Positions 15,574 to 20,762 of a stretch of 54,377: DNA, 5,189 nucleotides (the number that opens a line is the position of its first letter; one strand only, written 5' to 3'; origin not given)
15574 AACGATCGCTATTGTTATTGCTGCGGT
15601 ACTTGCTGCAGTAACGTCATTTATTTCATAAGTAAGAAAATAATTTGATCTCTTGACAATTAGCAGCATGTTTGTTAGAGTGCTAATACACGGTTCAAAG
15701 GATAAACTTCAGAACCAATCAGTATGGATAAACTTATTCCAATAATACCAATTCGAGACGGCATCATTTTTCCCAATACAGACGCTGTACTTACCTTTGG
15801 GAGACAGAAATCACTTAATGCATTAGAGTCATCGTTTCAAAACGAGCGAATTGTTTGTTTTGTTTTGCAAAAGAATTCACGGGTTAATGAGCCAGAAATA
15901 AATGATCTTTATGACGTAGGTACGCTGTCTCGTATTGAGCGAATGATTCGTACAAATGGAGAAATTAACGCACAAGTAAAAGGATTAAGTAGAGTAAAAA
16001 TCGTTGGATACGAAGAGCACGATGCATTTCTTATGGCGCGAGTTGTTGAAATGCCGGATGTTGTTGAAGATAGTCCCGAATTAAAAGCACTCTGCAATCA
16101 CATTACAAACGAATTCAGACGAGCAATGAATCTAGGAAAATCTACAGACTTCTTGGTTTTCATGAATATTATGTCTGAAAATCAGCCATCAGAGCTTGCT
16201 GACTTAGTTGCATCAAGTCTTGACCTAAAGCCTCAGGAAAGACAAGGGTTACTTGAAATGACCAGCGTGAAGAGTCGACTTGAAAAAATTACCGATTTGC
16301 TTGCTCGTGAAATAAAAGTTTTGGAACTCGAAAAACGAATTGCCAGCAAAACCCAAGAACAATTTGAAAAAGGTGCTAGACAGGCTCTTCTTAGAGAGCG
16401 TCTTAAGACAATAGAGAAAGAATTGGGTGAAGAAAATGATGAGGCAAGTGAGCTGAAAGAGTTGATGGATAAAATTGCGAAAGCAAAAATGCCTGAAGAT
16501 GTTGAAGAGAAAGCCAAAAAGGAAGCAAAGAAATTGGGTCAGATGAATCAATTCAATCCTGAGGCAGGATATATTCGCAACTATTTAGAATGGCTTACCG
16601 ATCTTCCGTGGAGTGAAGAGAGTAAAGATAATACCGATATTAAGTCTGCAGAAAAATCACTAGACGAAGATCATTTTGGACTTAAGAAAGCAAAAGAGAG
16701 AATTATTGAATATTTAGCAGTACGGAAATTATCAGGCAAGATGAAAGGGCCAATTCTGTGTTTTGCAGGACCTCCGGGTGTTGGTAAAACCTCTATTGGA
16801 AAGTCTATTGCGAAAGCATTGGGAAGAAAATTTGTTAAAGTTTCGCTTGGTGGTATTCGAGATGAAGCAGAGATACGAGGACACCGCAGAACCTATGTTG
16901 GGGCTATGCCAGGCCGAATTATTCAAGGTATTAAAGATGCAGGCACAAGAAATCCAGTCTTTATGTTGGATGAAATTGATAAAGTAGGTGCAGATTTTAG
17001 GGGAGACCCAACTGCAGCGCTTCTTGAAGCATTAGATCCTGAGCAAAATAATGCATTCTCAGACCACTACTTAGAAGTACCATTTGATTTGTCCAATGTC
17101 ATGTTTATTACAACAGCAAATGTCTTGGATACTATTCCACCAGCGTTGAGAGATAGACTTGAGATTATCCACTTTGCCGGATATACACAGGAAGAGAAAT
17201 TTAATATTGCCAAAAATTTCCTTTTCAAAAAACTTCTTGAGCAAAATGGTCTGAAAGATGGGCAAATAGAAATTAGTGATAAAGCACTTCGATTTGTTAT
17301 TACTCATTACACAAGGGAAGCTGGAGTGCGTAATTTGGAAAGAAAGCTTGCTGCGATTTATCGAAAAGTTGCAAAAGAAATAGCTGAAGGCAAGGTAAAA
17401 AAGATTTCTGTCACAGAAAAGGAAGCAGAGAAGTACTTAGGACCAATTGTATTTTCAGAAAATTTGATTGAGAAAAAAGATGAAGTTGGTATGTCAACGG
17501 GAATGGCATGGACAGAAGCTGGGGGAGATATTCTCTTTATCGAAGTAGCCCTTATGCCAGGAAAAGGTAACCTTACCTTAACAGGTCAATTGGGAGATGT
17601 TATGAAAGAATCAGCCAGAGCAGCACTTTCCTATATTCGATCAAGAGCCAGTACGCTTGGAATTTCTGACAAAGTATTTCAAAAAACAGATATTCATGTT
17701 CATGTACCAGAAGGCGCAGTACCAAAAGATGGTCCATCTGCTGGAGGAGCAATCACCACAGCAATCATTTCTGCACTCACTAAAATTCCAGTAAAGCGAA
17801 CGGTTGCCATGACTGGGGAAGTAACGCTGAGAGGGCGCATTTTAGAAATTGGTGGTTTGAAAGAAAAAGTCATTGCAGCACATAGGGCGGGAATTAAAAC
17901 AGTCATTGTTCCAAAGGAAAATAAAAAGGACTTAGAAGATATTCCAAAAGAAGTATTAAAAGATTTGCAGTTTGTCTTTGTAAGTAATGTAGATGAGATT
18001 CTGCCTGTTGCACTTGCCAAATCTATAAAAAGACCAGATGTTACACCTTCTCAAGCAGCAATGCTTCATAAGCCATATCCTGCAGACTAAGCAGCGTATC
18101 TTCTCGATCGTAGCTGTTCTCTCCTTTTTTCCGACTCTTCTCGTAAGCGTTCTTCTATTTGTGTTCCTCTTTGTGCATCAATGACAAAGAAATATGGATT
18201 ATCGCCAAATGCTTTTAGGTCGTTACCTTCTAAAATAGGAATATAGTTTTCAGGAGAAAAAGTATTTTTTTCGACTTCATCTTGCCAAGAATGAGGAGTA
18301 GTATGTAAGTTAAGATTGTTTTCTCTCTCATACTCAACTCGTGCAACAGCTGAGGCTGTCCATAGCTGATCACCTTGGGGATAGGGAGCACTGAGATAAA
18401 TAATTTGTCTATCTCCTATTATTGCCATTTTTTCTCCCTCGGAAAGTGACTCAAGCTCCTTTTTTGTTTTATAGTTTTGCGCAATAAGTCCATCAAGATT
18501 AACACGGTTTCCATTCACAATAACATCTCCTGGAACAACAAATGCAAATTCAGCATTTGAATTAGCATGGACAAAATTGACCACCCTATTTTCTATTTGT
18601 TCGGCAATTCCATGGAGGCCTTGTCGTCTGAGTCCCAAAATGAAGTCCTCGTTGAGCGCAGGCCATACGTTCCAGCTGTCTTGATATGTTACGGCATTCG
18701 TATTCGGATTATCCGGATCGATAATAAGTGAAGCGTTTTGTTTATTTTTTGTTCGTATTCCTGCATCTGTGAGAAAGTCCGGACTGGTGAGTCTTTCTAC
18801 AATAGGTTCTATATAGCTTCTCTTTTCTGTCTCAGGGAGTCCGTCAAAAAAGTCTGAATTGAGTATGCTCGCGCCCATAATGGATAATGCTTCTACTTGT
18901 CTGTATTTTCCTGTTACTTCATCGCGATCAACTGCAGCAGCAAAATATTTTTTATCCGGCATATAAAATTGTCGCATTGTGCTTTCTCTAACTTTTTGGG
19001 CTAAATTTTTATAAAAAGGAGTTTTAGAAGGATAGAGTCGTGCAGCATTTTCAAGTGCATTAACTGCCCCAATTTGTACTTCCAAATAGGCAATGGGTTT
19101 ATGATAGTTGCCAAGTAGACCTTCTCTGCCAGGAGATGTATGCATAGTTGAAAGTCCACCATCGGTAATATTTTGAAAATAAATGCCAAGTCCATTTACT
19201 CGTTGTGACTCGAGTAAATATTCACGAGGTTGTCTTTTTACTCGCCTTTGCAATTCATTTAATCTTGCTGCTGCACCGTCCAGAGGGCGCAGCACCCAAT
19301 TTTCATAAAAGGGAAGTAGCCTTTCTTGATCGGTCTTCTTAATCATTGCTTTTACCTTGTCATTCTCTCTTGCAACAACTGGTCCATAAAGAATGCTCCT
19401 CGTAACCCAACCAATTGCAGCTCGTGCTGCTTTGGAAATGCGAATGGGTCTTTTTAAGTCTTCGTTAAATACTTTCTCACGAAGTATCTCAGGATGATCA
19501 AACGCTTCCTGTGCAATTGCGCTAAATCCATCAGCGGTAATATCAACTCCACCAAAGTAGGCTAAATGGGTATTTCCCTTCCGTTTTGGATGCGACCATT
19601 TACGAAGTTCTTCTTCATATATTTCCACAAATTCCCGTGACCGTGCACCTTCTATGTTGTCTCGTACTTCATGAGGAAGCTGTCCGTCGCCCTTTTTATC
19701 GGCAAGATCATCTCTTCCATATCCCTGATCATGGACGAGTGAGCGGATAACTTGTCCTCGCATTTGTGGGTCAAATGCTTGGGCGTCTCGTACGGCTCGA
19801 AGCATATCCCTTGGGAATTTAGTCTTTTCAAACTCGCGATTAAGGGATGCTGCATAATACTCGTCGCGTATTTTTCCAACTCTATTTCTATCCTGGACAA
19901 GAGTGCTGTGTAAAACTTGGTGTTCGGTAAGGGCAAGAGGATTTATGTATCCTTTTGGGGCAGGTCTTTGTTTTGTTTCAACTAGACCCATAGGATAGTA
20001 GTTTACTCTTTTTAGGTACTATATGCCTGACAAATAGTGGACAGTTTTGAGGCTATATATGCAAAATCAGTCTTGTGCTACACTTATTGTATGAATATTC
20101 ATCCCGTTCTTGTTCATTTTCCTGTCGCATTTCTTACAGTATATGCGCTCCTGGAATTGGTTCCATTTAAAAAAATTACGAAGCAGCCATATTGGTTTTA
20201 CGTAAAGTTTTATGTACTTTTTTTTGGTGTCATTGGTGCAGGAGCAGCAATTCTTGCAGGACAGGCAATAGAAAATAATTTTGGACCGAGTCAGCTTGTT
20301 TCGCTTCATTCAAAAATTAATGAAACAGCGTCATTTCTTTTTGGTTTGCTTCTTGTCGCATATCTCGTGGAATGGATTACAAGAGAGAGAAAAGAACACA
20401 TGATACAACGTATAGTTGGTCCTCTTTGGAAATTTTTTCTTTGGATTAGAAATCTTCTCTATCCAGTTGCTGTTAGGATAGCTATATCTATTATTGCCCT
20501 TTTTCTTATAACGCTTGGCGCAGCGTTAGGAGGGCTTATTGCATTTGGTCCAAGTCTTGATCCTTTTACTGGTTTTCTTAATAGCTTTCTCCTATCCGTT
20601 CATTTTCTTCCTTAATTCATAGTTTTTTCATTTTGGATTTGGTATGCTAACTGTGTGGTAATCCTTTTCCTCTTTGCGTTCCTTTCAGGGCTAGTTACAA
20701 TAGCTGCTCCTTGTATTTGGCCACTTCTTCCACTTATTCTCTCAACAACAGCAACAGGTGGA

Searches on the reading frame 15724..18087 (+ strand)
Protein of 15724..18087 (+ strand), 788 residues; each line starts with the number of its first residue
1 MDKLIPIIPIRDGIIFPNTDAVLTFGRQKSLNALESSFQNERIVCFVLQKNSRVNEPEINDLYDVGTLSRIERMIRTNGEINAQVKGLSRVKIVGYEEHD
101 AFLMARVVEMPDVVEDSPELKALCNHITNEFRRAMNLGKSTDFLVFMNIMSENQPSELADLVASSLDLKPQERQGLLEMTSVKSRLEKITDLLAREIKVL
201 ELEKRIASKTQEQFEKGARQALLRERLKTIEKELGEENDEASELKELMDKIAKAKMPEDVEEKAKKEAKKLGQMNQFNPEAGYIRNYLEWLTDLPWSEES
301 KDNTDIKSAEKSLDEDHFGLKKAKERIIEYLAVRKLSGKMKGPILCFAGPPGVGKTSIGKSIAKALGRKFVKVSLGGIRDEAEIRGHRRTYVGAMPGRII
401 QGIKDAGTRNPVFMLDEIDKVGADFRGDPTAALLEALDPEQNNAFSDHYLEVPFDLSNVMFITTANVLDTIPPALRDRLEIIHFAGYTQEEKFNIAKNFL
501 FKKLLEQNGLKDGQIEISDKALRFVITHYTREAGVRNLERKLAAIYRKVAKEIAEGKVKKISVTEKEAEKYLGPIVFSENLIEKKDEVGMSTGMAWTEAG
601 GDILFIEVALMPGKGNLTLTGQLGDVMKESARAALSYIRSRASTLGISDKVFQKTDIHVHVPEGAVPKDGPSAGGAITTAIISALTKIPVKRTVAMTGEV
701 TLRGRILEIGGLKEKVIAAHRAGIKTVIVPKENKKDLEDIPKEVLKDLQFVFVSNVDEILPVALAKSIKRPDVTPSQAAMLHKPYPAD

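Call 7: search_protein_families(library=pfam, proteins=[window:15724-18087:+], max_evalue=0.01)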
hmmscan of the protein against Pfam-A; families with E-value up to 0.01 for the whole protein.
window:15724-18087:+ (788 aa): 11 families
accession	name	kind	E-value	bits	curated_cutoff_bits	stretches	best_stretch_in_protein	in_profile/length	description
PF05362.19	Lon_C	-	2e-93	312.1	21.1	1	563-765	2-204/205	Lon protease (S16) C-terminal proteolytic domain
PF02190.22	LON_substr_bdg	-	3.6e-40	138.4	28.7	1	5-195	2-200/200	ATP-dependent protease La (LON) substrate-binding domain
PF00004.35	AAA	-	3.9e-26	92.5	21.2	1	345-484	1-128/131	ATPase family associated with various cellular activities (AAA)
PF22667.2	Lon_lid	-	1.8e-24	85.6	27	1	506-560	1-56/57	Lon protease AAA+ ATPase lid domain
PF13541.12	ChlI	-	2.6e-11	43.9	27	1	606-733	1-121/121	Subunit ChlI of Mg-chelatase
PF07728.20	AAA_5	-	5.8e-08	33.3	22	1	345-479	2-139/139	AAA domain (dynein-related subfamily)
PF13401.12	AAA_22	-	0.00024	21.8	27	0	343-435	6-102/130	AAA domain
PF08298.17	AAA_PrkA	-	0.0015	18.1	25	1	314-368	57-111/358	PrkA AAA domain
PF07724.20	AAA_2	-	0.006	17.1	27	0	346-468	7-126/166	AAA domain (Cdc48 subfamily)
PF05496.18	RuvB_N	-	0.0061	16.8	27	0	316-375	8-66/159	Holliday junction DNA helicase RuvB P-loop domain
PF01202.28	SKI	-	0.0098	16.5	22.1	0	351-371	1-21/159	Shikimate kinase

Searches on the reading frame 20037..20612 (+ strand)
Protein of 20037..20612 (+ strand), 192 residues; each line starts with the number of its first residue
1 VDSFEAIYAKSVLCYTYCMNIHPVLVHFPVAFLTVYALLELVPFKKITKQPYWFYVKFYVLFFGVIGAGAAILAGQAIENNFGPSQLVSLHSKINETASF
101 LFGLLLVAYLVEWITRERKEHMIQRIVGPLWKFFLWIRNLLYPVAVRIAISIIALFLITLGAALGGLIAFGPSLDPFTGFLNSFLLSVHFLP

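Call 7: search_protein_families(library=pfam, proteins=[window:20037-20612:+], max_evalue=0.01)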
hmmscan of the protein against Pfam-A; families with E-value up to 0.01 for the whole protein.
window:20037-20612:+ (192 aa): 1 family
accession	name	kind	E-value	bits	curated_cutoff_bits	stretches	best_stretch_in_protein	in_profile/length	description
PF09990.14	DUF2231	-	3.6e-11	43.7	26.4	1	20-170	3-131/139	Predicted membrane protein (DUF2231)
